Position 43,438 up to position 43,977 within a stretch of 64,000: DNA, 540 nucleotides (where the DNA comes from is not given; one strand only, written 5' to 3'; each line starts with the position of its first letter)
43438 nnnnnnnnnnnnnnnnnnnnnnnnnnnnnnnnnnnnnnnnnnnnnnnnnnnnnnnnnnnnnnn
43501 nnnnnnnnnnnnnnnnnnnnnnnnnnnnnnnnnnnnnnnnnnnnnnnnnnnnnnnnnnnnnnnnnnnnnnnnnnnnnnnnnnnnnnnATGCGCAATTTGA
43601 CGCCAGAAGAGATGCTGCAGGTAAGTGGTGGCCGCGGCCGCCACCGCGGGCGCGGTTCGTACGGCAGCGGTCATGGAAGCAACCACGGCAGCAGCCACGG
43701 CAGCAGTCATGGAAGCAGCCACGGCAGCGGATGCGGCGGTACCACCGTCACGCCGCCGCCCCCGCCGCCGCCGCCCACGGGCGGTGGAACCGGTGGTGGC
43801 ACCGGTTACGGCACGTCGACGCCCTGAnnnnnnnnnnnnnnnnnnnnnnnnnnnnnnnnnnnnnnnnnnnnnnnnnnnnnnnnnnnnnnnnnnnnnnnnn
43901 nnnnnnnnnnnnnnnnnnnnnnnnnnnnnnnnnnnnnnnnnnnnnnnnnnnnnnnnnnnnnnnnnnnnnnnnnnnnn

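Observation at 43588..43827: Double-glycine-leader peptide whose core has no hydrophobic segment: His/Gly/Ser repeats, Pro8, Gly/Thr tail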

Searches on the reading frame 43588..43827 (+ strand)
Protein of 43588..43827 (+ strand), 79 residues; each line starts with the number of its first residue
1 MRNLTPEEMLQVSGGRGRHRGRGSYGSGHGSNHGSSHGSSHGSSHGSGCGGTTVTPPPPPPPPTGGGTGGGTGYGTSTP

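Call 4: search_protein_families(library=pfam, proteins=[window:43588-43827:+], max_evalue=0.01)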
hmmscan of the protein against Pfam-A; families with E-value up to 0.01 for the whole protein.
window:43588-43827:+ (79 aa): 0 families

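Call 5: search_protein_families(library=ncbifam, proteins=[window:43588-43827:+], max_evalue=0.01)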
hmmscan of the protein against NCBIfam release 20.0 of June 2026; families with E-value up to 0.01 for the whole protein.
window:43588-43827:+ (79 aa): 0 families

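Call 11: find_homologous_proteins(query=window:43588-43824:+, max_evalue=10)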
Query seq(79 aa) (79 aa): 6 proteins with E <= 10 among 28 candidates.
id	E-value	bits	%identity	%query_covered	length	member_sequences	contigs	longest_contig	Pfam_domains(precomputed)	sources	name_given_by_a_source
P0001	7.1e-6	44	-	-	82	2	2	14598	-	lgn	-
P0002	3.0e-5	42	58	42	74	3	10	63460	-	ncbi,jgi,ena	jgi:hypothetical protein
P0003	3.5e-5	42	64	42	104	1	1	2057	-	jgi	-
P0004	1.9e-4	39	61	42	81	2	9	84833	-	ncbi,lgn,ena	-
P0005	1.5e-3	37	61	42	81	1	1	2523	-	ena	-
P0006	2.4e-2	33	39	42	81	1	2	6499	-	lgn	-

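Call 13: find_encoding_contigs(protein=window:43588-43824:+, flank=8000, max_places=4)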
Protein seq(79 aa) (79 aa): no gene with exactly this product is on record in the collection.

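Call 14: find_encoding_contigs(protein=P0002, flank=10000, max_places=4)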
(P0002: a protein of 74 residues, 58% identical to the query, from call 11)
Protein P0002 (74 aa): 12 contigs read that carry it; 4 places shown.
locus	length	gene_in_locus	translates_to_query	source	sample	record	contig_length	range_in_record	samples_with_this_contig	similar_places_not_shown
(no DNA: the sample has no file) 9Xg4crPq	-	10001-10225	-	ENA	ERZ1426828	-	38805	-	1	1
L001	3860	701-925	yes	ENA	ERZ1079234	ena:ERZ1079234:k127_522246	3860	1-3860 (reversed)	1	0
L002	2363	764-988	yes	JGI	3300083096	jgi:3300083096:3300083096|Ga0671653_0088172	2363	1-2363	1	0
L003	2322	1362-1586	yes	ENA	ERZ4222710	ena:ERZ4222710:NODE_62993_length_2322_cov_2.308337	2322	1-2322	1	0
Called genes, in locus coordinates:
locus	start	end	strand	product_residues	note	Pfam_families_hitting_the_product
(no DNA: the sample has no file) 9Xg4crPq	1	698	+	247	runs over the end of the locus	PF00977:His_biosynth, PF01207:Dus (faint)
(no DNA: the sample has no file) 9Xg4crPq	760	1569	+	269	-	PF00977:His_biosynth, PF05690:ThiG (faint), PF01207:Dus (faint), PF03060:NMO (faint)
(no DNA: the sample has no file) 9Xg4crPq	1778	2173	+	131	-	PF01502:PRA-CH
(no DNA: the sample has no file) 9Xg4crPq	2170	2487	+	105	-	PF01503:PRA-PH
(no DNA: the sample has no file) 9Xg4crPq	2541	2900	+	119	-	PF11969:DcpS_C, PF01230:HIT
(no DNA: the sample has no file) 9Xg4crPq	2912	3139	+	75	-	PF02416:TatA_B_E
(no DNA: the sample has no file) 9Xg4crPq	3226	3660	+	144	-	PF02416:TatA_B_E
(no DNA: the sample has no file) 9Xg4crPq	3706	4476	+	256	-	PF00902:TatC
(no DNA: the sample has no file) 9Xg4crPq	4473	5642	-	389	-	PF00089:Trypsin, PF13365:Trypsin_2, PF00595:PDZ, PF13180:PDZ_2, PF17820:PDZ_6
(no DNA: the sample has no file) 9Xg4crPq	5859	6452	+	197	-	PF00355:Rieske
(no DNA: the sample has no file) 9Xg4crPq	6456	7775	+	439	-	PF00033:Cytochrome_B, PF13631:Cytochrom_B_N_2, PF00032:Cytochrom_B_C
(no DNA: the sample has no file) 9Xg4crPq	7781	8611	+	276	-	PF02167:Cytochrom_C1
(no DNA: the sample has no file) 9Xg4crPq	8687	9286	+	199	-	PF00462:Glutaredoxin (weak), PF02798:GST_N, PF13417:GST_N_3, PF22441:CLIC-like_N, PF13409:GST_N_2, PF00043:GST_C, PF13410:GST_C_2 (weak)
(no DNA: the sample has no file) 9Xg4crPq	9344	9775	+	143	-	PF04386:SspB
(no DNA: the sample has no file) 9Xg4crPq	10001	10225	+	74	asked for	-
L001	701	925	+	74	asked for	-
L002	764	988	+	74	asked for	-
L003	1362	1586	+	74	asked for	-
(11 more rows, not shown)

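Call 15: find_encoding_contigs(protein=P0004, flank=10000, max_places=4)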
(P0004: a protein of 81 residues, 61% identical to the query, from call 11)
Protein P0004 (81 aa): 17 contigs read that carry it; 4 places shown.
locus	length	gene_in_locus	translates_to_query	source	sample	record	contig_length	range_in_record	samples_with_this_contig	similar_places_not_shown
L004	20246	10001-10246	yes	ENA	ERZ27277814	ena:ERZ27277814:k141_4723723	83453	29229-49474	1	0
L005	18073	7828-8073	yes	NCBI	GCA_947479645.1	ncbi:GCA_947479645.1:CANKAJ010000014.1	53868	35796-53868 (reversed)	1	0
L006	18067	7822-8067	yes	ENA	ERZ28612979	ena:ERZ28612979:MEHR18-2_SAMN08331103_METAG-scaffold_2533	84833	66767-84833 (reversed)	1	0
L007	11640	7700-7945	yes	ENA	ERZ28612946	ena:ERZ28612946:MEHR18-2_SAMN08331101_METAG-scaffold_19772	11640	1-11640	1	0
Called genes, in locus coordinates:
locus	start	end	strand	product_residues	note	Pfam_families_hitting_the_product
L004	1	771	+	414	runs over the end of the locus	PF01571:GCV_T, PF08669:GCV_T_C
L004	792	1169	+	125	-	PF01597:GCV_H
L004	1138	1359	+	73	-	-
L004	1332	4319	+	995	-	PF02347:GDC-P, PF21478:GcvP2_C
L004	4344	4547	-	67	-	-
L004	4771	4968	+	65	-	PF15919:HicB_lk_antitox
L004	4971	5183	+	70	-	PF07927:HicA_toxin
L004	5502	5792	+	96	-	PF01909:NTP_transf_2, PF18765:Polbeta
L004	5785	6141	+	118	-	PF01934:HepT-like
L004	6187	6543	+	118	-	PF12643:MazG-like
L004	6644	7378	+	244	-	PF13361:UvrD_C, PF13538:UvrD_C_2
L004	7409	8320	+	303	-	PF00520:Ion_trans, PF07885:Ion_trans_2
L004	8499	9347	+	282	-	PF04909:Amidohydro_2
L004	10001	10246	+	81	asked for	-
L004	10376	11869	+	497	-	PF02321:OEP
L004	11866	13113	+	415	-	PF25919:BSH_CusB (faint), PF25973:BSH_CzcB (weak), PF26002:Beta-barrel_AprE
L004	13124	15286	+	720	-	PF03412:Peptidase_C39, PF00664:ABC_membrane, PF00005:ABC_tran, PF02463:SMC_N (faint)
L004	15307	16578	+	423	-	-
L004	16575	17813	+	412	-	PF04101:Glyco_tran_28_C, PF06722:EryCIII-like_C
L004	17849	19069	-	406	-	PF02515:CoA_transf_3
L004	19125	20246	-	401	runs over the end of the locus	PF00465:Fe-ADH, PF13685:Fe-ADH_2 (weak)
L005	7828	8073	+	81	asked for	-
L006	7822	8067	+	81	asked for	-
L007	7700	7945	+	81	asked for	-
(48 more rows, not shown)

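Call 27: find_homologous_proteins(query=A1, max_evalue=1)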
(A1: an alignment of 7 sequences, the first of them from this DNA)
Query A1 (7 sequences) (79 aa, profile of the alignment): 23 proteins with E <= 1 among 8000 candidates.
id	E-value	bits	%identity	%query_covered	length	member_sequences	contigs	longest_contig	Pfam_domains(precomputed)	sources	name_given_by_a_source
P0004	8.8e-29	117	61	42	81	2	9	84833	-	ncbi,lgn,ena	-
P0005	1.5e-28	117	-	-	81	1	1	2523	-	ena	-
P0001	1.2e-27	114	-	-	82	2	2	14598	-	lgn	-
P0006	5.2e-27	112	39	42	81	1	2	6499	-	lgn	-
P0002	1.2e-23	101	58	42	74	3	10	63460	-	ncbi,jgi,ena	jgi:hypothetical protein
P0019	3.5e-21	93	42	39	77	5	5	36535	-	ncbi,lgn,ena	-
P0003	1.4e-20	91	64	42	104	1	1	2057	-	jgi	-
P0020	3.9e-16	77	-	-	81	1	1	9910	-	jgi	-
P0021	1.3e-12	66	47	92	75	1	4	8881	-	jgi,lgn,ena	jgi:hypothetical protein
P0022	7.9e-12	63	-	-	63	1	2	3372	-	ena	-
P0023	1.0e-11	63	-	-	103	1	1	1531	-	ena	-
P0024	8.7e-3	34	48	56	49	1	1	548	-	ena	-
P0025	2.3e-2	33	-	-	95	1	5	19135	-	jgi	jgi:hypothetical protein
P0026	4.5e-2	32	-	-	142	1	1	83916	PF03713.20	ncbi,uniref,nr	ncbi:CopM family metallochaperone [Arenibaculum pallidiluteum]|uniref:CopM family metallochaperone n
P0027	1.1e-1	31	-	-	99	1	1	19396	-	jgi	jgi:hypothetical protein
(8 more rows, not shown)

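Call 40: find_encoding_contigs(protein=P0019, flank=10000, max_places=2)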
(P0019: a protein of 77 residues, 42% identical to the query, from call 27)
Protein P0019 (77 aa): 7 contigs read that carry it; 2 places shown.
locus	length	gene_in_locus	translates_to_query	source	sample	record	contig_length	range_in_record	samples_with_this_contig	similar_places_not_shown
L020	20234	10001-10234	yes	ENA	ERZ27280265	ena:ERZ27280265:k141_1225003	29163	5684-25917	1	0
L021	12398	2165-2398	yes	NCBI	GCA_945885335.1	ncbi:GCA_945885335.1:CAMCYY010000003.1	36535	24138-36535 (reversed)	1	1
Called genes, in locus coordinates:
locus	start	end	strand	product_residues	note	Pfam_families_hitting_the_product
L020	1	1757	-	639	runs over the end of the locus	PF13292:DXP_synthase_N, PF00676:E1_dh, PF02779:Transket_pyr, PF02780:Transketolase_C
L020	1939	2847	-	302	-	PF00348:polyprenyl_synt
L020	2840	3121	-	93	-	PF02609:Exonuc_VII_S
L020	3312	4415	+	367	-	PF00355:Rieske, PF00848:Ring_hydroxyl_A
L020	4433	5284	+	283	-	PF00581:Rhodanese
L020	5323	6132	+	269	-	PF00303:Thymidylat_synt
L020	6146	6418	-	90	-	-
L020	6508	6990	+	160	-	PF00186:DHFR_1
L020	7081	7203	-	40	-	-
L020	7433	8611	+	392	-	-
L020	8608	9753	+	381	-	PF13795:HupE_UreJ_2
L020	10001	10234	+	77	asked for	-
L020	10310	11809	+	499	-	PF02321:OEP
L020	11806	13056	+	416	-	PF25919:BSH_CusB (faint), PF00364:Biotin_lipoyl (faint), PF26002:Beta-barrel_AprE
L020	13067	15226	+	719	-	PF03412:Peptidase_C39, PF00664:ABC_membrane, PF00005:ABC_tran, PF02463:SMC_N (faint)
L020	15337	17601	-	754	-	PF03709:OKR_DC_1_N, PF01276:OKR_DC_1, PF03711:OKR_DC_1_C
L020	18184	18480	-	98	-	PF06315:AceK_kinase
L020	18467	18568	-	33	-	-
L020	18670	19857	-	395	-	PF06559:DCD_N, PF22769:DCD, PF22569:DCD_C, PF22769:DCD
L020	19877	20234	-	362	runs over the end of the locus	PF01883:FeS_assembly_P, PF00142:Fer4_NifH (faint), PF01656:CbiA, PF09140:MipZ, PF10609:ParA, PF13614:AAA_31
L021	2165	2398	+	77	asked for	-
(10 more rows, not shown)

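Call 41: find_encoding_contigs(protein=P0001, flank=10000, max_places=2)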
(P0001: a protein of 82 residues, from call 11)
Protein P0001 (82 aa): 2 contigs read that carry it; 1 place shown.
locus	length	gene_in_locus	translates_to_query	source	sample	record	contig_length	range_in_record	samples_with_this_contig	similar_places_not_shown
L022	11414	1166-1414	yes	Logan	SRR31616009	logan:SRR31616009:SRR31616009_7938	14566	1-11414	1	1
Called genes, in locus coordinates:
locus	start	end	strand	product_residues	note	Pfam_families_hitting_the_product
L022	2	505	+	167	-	?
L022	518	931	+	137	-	PF04386:SspB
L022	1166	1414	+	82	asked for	-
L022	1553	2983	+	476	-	PF02321:OEP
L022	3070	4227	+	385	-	PF25919:BSH_CusB (faint), PF25973:BSH_CzcB (faint), PF26002:Beta-barrel_AprE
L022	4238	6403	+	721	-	PF03412:Peptidase_C39, PF00664:ABC_membrane, PF00005:ABC_tran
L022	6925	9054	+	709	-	PF02163:Peptidase_M50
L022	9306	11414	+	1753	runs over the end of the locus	?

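Call 42: find_encoding_contigs(protein=P0021, flank=10000, max_places=2)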
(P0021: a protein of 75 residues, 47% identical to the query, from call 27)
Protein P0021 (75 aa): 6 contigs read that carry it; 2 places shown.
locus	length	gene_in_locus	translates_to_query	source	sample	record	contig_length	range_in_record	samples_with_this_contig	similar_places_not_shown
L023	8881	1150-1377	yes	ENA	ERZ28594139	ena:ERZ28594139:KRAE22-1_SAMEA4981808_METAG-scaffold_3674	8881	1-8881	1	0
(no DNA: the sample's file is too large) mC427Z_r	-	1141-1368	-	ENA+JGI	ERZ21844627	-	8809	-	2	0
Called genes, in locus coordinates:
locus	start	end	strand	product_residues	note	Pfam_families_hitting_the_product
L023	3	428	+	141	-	?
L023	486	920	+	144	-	PF04386:SspB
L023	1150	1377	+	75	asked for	-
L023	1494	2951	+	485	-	PF02321:OEP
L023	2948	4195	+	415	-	PF25919:BSH_CusB (faint), PF26002:Beta-barrel_AprE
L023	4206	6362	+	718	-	PF03412:Peptidase_C39, PF00664:ABC_membrane, PF00005:ABC_tran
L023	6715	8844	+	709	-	PF02163:Peptidase_M50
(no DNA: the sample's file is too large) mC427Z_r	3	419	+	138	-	?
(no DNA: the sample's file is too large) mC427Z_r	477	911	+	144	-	PF04386:SspB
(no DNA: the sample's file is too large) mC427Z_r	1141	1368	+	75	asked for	-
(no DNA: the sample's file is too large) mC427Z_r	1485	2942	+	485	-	PF02321:OEP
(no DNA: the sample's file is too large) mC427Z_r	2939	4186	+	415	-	PF25919:BSH_CusB (faint), PF26002:Beta-barrel_AprE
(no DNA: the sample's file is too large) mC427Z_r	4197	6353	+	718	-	PF03412:Peptidase_C39, PF00664:ABC_membrane, PF00005:ABC_tran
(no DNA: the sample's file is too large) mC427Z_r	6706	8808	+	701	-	?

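Call 68: search_protein_families(library=ncbifam, proteins=[L020:7433-8611:+, L020:8608-9753:+, L022:6925-9054:+, L004:8499-9347:+], max_evalue=0.001)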
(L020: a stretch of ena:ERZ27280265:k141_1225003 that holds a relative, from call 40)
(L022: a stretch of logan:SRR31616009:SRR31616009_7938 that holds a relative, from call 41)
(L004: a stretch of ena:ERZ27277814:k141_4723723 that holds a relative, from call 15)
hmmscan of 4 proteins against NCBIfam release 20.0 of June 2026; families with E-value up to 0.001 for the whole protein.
L020:7433-8611:+ (392 aa): 1 family
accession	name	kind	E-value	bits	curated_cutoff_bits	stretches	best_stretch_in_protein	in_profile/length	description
TIGR02917.1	PEP_TPR_lipo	equivalog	1.4e-06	26.5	312.2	0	176-305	472-598/899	XrtA/PEP-CTERM system TPR-repeat protein PrsT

L020:8608-9753:+ (381 aa): 0 families

L022:6925-9054:+ (709 aa): 11 families
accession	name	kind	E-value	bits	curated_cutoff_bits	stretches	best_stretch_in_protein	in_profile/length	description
NF041824.1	daptide_HExxH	equivalog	1.7e-41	142.7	300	1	42-373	27-344/379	daptide biosynthesis intramembrane metalloprotease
TIGR01730.1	RND_mfp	subfamily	6.2e-10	38.5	94.9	1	440-601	11-188/322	efflux RND transporter periplasmic adaptor subunit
NF007785.0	PRK10476.1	equivalog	2.3e-08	33.3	376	1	430-547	24-141/347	multidrug transporter subunit MdtN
TIGR00998.1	8a0101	subfamily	1e-07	31.2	390.8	1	427-534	15-122/334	EmrA/EmrK family multidrug efflux transporter periplasmic adaptor subunit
NF058609.1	RiPP_HExxH_LiaK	equivalog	4.9e-07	29.7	225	1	154-318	58-215/246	YydH/LiaK family epipeptide maturation metalloprotease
TIGR01843.1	type_I_hlyD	subfamily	1.4e-06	27.5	208.65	1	430-545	15-133/422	HlyD family type I secretion periplasmic adaptor subunit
TIGR03794.1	NHLM_micro_HlyD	equivalog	6.7e-06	25.3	156.2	1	428-547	28-152/421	NHLP bacteriocin system secretion protein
NF007850.1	PRK10559.1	equivalog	1.1e-05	24.7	400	1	436-627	22-226/303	p-hydroxybenzoic acid efflux pump subunit AaeA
TIGR01000.1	bacteriocin_acc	subfamily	2.3e-05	23.5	258.85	1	505-630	276-406/457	bacteriocin secretion accessory protein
TIGR02971.1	heterocyst_DevB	subfamily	4e-05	23.2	129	1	454-540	12-97/327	ABC exporter membrane fusion protein, DevB family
NF002939.0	PRK03598.1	equivalog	0.00034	19.9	393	1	462-553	51-137/332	secretion protein HlyD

L004:8499-9347:+ (282 aa): 2 families
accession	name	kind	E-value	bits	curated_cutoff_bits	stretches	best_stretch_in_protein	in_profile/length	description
NF052480.1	FuconLaconase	equivalog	5.2e-18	65.6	400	1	3-276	2-285/287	L-fucono-1,5-lactonase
NF042924.1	SlmHylase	equivalog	3e-11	43.1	500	1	27-239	52-256/299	4-sulfomuconolactone hydrolase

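Call 72: search_protein_representatives(alignment_id=A6)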
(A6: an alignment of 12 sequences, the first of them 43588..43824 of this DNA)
Query: 12 sequences, 101 profile positions. Proteins with E-value up to 0.001 (for the whole library): 14; up to 1e-10: 6; up to 1e-30: 0. The best 14 are listed.
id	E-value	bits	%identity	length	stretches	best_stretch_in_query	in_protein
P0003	8.2e-28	112.8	-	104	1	3-83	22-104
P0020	7.4e-27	109.7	-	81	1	21-99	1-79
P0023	4.6e-25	103.9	-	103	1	1-85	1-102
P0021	7.3e-21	90.5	-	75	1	21-101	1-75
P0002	2.5e-18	82.3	-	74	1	21-101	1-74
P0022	1.0e-16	77.2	-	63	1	21-78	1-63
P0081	1.2e-07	48.0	-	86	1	21-86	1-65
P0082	1.7e-06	44.4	-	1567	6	13-43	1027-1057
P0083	8.4e-05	38.9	-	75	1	21-82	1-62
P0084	1.1e-04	38.5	-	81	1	21-86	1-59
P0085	2.1e-04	37.6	-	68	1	21-78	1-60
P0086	2.3e-04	37.5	-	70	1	18-72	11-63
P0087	3.4e-04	37.0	-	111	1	15-86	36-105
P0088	4.7e-04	36.5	-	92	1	17-71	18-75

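Call 74: find_encoding_contigs(protein=P0020, flank=10000, max_places=2)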
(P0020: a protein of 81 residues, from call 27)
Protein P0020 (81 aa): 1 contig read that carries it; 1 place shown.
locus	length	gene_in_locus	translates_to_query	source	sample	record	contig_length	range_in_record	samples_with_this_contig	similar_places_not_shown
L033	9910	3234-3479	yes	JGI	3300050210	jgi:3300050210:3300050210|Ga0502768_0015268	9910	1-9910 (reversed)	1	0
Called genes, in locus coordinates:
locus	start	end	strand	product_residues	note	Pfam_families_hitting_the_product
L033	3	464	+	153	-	?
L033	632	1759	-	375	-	-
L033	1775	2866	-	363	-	-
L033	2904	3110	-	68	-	-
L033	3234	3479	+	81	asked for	-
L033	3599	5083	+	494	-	PF02321:OEP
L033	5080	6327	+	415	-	PF25919:BSH_CusB (faint), PF25973:BSH_CzcB (faint), PF26002:Beta-barrel_AprE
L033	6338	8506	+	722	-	PF03412:Peptidase_C39, PF00664:ABC_membrane, PF00005:ABC_tran, PF02463:SMC_N (faint), PF13555:AAA_29 (faint)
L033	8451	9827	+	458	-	-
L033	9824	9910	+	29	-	?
